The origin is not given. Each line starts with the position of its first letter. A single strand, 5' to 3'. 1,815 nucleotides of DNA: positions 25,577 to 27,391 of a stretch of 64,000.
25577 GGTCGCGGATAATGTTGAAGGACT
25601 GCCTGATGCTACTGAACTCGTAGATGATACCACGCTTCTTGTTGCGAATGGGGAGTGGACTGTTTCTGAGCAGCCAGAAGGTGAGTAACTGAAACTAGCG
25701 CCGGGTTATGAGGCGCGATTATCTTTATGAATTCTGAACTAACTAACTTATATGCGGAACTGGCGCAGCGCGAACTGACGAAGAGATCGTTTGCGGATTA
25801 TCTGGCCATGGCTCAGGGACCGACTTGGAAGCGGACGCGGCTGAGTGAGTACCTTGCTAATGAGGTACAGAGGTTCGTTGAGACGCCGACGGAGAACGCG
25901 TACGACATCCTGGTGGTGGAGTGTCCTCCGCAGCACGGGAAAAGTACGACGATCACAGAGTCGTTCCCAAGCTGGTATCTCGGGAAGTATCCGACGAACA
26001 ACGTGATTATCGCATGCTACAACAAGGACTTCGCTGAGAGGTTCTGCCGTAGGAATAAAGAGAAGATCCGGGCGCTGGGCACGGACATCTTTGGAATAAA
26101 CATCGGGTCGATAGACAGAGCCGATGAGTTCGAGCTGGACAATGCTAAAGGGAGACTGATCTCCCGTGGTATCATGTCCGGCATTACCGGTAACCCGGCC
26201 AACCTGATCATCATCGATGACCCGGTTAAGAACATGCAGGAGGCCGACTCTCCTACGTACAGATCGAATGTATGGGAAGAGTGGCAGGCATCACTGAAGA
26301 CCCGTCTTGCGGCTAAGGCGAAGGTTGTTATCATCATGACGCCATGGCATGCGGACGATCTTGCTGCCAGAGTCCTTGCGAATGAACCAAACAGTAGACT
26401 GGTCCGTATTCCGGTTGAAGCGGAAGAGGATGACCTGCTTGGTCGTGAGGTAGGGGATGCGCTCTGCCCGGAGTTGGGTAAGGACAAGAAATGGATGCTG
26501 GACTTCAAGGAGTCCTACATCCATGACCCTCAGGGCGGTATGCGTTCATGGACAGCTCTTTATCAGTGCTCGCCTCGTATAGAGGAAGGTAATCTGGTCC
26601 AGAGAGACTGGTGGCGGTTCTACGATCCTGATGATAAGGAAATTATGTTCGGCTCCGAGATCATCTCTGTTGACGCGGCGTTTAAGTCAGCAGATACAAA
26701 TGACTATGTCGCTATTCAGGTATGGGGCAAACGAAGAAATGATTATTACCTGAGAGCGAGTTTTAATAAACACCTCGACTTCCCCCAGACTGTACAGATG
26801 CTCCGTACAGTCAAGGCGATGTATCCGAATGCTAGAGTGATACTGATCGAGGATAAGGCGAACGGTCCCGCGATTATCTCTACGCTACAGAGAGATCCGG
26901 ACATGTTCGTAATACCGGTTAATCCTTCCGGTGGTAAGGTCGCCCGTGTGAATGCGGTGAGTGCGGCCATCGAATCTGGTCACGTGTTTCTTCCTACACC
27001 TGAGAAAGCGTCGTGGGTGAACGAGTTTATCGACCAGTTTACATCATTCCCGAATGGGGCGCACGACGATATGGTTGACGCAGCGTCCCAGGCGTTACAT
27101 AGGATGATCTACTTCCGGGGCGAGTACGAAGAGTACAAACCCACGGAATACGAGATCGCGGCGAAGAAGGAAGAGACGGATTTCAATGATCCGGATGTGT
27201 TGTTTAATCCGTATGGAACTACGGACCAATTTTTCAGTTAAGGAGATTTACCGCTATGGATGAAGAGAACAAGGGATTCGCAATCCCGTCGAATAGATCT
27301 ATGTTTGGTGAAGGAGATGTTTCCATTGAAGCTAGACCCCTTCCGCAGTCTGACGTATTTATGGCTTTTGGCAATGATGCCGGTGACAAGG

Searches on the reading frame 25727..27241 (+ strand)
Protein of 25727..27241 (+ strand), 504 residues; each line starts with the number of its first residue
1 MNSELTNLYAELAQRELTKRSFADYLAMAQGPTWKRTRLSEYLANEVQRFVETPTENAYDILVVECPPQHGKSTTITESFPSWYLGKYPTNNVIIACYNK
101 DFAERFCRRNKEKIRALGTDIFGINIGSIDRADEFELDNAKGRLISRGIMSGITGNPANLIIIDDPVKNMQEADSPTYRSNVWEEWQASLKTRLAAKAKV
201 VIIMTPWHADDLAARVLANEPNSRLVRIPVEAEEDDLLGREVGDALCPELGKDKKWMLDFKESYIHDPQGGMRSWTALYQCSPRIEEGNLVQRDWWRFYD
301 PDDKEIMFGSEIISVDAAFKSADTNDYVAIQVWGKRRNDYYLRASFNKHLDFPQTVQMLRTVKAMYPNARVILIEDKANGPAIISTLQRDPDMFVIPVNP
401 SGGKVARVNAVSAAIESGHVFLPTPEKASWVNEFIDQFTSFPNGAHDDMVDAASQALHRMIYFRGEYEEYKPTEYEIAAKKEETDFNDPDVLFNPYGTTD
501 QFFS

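Call 10: search_protein_families(library=pfam, proteins=[window:25727-27241:+], max_evalue=0.01)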
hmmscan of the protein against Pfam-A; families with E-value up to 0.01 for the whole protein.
window:25727-27241:+ (504 aa): 2 families
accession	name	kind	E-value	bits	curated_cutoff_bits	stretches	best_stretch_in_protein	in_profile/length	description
PF17289.8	Terminase_6C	-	2.3e-17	63.9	22.6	1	313-458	1-153/155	Terminase RNaseH-like domain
PF03237.21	Terminase_6N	-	5.9e-15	55.9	22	1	67-256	5-189/215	Terminase large subunit, T4likevirus-type, N-terminal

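Call 48: search_dna_similar(query=window:25727-27241:+, collection=phages, mode=protein, max_rows=15)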
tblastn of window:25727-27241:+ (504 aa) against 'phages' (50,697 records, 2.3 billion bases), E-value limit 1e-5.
Records with a match: 2435; places in all: 2468; records where one place covers at least 80% of the query: 818.
Best place of each record, by identity: <60% 2435.
By first word of the organism name: Mycobacterium 496; Klebsiella 397; Escherichia 317; Microbacterium 273; Gordonia 185; Bacteriophage 47; Brucella 41; Lactococcus 40; Helicobacter 40; Xanthomonas 39; and 94 more.
By host as written in the record: Mycobacterium smegmatis mc2 155 348; Klebsiella pneumoniae 190; - 167; Gordonia terrae 3612 145; Microbacterium foliorum NRRL B-24224 SEA 111; Microbacterium foliorum NRRL B-24224 104; Escherichia coli 87; Mycobacterium smegmatis mc#155 83; and 476 more.
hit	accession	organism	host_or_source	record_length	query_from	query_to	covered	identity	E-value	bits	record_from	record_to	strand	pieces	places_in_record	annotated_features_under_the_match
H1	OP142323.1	Staphylococcus phage Lacachita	Staphylococcus epidermidis 1457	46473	16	460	88%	47.3%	1e-122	401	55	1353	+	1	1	terminase large subunit | terminator (x2)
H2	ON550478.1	Staphylococcus phage Sazerac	Staphylococcus epidermidis LM1680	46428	16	460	88%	47.1%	5e-123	402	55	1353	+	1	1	putative terminase large subunit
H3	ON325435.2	Staphylococcus phage CUB-EPI_14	Staphylococcus epidermidis SE14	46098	16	460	88%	47.1%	1e-122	401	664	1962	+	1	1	terminase large subunit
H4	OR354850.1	Staphylococcus phage S-CoN_Ph27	Staphylococcus sp.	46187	16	450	85%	46.3%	1e-93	390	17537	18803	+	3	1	terminase large subunit | hypothetical protein (x2)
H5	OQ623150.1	Staphylococcus phage Southeast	Staphylococcus epidermidis LM1680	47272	16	450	86%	45.7%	1e-115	380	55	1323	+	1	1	terminase large subunit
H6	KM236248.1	Bacillus phage Pookie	Bacillus megaterium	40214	13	465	90%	42.7%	5e-106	353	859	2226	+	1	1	terminase large subunit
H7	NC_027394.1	Bacillus phage Pookie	Bacillus megaterium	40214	13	465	90%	42.7%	5e-106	353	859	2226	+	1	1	terminase large subunit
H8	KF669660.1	Bacillus phage Pony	Bacillus megaterium Km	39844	13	465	90%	42.7%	6e-106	352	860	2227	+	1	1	terminase large subunit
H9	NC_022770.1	Bacillus phage Pony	Bacillus megaterium Km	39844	13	465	90%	42.7%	6e-106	352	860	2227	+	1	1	terminase large subunit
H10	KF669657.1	Bacillus phage poppyseed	Bacillus megaterium Km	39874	13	465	90%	42.7%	6e-106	352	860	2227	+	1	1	terminase large subunit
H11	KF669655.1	Bacillus phage Page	Bacillus megaterium Km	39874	13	465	90%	42.7%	6e-106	352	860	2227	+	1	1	terminase large subunit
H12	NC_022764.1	Bacillus phage Page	Bacillus megaterium Km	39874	13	465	90%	42.7%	6e-106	352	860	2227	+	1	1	terminase large subunit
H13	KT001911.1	Bacillus phage Pavlov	Bacillus megaterium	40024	13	465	90%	42.7%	6e-106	352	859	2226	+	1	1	terminase large subunit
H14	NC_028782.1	Bacillus phage Pavlov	Bacillus megaterium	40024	13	465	90%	42.7%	6e-106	352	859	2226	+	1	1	terminase large subunit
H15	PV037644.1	Bacillus phage vB_BcM_CUBc25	Bacillus cereus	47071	14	459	88%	43.2%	7e-112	370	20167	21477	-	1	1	terminase large subunit | hypothetical protein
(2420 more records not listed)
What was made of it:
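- Tried and rejected: The large terminase is at most 47% identical to those of Staphylococcus and Bacillus phages (call 48).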
